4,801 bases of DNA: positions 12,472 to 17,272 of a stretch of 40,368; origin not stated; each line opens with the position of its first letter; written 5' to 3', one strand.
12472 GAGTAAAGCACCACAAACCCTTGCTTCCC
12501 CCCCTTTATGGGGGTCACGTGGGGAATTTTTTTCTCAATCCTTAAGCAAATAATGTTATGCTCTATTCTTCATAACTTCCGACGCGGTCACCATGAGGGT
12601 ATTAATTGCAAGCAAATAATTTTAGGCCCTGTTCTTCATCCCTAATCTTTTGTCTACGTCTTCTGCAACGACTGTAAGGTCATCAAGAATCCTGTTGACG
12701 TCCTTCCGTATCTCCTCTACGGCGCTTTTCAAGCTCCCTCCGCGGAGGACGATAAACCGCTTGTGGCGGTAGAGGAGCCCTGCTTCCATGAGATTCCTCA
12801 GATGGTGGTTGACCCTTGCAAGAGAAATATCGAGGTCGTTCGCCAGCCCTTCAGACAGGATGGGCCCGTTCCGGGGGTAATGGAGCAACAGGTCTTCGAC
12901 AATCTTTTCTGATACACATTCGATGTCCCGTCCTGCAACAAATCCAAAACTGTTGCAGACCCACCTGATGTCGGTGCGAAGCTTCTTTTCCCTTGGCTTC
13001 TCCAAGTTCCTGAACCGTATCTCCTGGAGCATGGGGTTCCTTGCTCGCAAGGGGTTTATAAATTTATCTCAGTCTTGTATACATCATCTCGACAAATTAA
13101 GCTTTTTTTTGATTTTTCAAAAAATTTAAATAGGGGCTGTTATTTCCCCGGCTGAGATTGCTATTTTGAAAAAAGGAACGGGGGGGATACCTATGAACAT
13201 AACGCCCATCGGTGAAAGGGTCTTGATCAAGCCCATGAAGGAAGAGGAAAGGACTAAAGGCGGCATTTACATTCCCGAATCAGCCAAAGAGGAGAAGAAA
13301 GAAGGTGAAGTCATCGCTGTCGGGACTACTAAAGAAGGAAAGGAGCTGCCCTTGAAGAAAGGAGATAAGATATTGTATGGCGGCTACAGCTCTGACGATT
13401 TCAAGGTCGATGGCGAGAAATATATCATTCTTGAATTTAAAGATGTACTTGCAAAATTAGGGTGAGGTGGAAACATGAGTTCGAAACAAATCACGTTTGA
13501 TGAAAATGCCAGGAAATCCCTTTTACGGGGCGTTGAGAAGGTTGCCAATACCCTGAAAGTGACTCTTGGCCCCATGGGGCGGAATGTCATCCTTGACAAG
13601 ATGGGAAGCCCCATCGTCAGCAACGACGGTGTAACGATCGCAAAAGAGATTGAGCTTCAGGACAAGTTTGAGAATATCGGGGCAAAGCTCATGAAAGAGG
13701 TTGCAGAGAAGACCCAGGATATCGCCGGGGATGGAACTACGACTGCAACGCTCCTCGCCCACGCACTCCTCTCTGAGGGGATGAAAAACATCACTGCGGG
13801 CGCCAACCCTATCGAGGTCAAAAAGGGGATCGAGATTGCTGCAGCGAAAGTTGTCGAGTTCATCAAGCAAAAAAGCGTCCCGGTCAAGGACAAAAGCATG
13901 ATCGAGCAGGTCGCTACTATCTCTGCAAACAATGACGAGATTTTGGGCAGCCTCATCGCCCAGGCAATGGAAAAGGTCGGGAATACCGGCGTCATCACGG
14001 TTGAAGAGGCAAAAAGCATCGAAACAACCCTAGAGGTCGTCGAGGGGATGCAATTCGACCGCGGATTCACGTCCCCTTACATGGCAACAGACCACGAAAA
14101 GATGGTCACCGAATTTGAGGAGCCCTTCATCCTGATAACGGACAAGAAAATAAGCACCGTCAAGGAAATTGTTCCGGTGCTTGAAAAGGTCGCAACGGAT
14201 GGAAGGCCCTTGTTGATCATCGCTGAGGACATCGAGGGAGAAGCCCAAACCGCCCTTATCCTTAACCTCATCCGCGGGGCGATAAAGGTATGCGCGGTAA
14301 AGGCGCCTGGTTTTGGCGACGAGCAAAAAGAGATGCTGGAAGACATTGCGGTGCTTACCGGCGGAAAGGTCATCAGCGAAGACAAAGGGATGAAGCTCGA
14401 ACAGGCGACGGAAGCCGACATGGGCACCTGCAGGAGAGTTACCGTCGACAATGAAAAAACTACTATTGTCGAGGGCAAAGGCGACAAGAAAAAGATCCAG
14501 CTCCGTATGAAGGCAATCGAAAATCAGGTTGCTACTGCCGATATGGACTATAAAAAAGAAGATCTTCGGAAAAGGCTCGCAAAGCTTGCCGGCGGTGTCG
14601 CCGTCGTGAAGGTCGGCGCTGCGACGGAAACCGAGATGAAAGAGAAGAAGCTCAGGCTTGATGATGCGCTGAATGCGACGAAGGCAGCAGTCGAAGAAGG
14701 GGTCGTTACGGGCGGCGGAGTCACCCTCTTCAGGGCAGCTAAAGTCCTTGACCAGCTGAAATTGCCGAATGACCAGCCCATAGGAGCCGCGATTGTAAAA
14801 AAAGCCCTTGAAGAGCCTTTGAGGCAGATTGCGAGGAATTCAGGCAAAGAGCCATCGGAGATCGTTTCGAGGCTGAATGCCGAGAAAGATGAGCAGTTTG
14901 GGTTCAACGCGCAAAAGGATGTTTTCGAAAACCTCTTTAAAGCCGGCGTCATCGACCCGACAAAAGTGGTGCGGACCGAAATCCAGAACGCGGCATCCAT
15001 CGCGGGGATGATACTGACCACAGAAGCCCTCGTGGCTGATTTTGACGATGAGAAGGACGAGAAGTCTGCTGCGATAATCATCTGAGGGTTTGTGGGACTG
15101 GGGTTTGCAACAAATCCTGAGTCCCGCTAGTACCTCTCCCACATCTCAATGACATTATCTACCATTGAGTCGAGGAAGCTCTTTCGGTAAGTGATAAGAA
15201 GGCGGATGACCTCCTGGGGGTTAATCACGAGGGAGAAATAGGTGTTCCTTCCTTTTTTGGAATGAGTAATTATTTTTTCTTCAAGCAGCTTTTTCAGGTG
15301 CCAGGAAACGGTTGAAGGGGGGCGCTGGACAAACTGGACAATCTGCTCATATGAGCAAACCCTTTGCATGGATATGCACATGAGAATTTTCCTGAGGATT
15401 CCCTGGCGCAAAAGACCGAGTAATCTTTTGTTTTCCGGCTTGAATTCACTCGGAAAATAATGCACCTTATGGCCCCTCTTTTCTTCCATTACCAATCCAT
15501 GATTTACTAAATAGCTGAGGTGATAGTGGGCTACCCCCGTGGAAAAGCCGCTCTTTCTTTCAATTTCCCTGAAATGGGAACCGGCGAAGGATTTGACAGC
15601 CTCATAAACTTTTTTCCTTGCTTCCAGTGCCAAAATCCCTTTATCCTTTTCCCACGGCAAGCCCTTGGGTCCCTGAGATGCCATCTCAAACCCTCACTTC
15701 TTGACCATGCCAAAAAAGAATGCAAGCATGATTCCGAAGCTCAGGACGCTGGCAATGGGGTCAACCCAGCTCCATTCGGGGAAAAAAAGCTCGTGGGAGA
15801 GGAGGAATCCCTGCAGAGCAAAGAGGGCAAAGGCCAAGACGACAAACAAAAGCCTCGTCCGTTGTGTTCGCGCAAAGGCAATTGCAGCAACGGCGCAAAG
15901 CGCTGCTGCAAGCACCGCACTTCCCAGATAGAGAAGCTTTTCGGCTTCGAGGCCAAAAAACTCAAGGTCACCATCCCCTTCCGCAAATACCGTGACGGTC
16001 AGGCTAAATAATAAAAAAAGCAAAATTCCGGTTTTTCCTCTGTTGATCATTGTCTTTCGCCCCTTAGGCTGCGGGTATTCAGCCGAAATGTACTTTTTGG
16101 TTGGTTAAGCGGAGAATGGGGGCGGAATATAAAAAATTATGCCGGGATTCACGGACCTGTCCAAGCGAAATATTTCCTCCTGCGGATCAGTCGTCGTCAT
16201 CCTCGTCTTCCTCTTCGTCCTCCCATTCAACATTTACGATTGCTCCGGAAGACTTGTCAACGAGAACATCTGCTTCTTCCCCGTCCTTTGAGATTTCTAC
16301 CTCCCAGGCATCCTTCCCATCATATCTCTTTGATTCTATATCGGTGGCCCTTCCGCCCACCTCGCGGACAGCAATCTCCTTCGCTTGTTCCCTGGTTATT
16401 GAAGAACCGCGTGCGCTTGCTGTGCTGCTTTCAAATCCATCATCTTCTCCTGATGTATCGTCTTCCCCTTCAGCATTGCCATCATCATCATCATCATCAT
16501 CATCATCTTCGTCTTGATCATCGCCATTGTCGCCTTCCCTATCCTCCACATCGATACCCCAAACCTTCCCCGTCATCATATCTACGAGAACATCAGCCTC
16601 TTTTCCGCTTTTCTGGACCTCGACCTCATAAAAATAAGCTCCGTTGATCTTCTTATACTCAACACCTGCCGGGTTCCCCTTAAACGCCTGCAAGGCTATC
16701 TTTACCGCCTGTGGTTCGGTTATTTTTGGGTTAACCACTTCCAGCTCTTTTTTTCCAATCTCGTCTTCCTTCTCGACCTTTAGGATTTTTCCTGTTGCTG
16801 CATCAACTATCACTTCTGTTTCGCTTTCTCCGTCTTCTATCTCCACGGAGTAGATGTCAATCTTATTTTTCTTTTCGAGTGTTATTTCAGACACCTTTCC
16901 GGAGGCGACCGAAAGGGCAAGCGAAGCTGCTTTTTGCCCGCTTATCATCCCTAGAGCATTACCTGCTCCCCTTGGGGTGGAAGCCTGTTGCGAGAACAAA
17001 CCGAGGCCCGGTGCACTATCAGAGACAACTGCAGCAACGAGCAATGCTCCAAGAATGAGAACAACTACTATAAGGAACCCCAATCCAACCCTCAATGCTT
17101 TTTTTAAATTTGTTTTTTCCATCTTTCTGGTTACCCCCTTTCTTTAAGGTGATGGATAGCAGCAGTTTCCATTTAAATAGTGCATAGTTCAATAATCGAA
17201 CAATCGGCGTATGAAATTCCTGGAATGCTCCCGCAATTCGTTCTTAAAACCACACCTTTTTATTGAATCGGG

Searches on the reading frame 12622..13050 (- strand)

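Call 13: search_protein_families(library=pfam, proteins=[window:12622-13050:-], max_evalue=0.001)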
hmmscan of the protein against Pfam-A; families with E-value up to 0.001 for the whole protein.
window:12622-13050:- (142 aa): 3 families
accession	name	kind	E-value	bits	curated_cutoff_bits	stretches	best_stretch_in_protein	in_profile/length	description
PF01022.26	HTH_5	-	2.7e-05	24.4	22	1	68-93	20-45/47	Bacterial regulatory protein, arsR family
PF12840.13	HTH_20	-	0.0003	21.2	27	1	62-93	17-48/51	Helix-turn-helix domain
PF13412.12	HTH_24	-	0.00057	19.9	21.9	1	67-93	21-47/48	Winged helix-turn-helix DNA-binding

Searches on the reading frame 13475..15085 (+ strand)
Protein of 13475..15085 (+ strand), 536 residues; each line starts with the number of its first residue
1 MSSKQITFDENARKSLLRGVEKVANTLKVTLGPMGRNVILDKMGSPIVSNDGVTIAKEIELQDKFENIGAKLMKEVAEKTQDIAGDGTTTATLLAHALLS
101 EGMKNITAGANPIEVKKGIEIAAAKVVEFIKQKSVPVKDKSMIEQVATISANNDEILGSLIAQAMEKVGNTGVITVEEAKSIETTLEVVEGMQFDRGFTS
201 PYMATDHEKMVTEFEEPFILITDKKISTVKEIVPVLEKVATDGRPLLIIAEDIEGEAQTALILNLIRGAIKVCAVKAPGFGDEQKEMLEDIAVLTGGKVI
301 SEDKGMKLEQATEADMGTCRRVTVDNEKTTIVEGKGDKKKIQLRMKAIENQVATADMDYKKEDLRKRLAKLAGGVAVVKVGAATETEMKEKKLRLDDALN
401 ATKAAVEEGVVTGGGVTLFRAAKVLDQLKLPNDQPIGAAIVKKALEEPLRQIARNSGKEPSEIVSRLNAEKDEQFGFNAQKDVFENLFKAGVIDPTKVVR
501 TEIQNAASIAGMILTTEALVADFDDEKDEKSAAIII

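Call 12: search_protein_families(library=pfam, proteins=[window:13475-15085:+], max_evalue=0.001)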
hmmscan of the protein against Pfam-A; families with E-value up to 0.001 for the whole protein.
window:13475-15085:+ (536 aa): 1 family
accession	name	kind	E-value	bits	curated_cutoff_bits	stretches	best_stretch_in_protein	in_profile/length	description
PF00118.29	Cpn60_TCP1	-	2.8e-81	274.1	34.3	1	23-521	1-487/490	TCP-1/cpn60 chaperonin family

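Call 72: list_cluster_members(proteins=[window:13475-15085:+, window:4698-5234:-, window:19416-20423:-, window:28344-29303:+, P0122, window:37848-38474:+])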
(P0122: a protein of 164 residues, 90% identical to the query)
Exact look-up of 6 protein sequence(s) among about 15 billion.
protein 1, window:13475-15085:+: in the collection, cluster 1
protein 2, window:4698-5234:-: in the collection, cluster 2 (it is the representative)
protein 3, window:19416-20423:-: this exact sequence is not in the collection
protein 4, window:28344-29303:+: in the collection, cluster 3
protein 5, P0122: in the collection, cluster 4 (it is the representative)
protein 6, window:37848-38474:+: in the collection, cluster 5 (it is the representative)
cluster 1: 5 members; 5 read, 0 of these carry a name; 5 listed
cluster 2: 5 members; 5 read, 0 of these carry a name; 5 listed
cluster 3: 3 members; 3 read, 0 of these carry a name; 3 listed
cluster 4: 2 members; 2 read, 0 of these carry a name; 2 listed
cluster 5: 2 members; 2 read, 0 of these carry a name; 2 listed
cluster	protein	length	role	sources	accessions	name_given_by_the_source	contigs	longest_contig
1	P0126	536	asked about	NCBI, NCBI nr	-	-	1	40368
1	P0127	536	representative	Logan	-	-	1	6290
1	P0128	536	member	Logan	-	-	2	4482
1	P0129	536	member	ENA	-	-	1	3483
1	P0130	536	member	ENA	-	-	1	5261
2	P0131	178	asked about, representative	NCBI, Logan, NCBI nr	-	-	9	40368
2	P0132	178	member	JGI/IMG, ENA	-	-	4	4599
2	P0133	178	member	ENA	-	-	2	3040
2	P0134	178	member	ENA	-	-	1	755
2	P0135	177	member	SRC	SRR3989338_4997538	-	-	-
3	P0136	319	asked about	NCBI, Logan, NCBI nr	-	-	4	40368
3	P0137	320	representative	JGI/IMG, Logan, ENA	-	-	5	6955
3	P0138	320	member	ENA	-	-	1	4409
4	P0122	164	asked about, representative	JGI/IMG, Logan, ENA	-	-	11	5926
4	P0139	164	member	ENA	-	-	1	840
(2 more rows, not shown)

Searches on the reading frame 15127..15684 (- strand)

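Call 12: search_protein_families(library=pfam, proteins=[window:15127-15684:-], max_evalue=0.001)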
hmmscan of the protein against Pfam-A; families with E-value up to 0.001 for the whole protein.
window:15127-15684:- (185 aa): 7 families
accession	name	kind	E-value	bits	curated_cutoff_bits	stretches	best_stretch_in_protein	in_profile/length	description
PF24266.1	HTH_HVO_0163_N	-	1e-17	64.4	31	1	21-89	2-70/70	HVO_0163, N-terminal HTH domain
PF13412.12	HTH_24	-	1.2e-06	28.4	21.9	0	98-140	6-48/48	Winged helix-turn-helix DNA-binding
PF03965.22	Penicillinase_R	-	4.5e-06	27.4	22.6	0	99-162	7-74/115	Penicillinase repressor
PF01022.26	HTH_5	-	3.1e-05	24.2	22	0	99-139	6-45/47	Bacterial regulatory protein, arsR family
PF12840.13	HTH_20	-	4.5e-05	23.8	27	0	111-140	20-49/51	Helix-turn-helix domain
PF01978.25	TrmB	-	0.00035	20.8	25.6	0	25-78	12-64/68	Sugar-specific transcriptional regulator TrmB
PF25212.1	HVO_A0114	-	0.00052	20.2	27.6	0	99-148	26-75/84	HVO_A0114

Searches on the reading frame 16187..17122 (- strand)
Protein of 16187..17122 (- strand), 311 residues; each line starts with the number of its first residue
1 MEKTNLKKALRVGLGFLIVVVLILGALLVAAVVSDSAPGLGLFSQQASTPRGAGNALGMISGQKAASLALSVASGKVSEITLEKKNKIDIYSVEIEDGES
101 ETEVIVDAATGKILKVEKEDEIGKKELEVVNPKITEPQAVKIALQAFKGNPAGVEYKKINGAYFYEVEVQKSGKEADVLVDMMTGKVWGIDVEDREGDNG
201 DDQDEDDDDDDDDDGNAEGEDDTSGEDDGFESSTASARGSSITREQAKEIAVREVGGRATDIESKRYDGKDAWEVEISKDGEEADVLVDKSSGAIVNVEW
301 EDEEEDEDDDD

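Call 12: search_protein_families(library=pfam, proteins=[window:16187-17122:-], max_evalue=0.001)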
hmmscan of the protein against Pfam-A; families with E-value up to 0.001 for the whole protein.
window:16187-17122:- (311 aa): 2 families
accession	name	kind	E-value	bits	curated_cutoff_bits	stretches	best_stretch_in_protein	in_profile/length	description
PF03413.25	PepSY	-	4.4e-33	113.8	24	3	242-299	2-60/60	Peptidase propeptide and YPEB domain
PF13670.12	PepSY_2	-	5.2e-07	30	24.3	0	261-297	44-81/83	Peptidase propeptide and YPEB domain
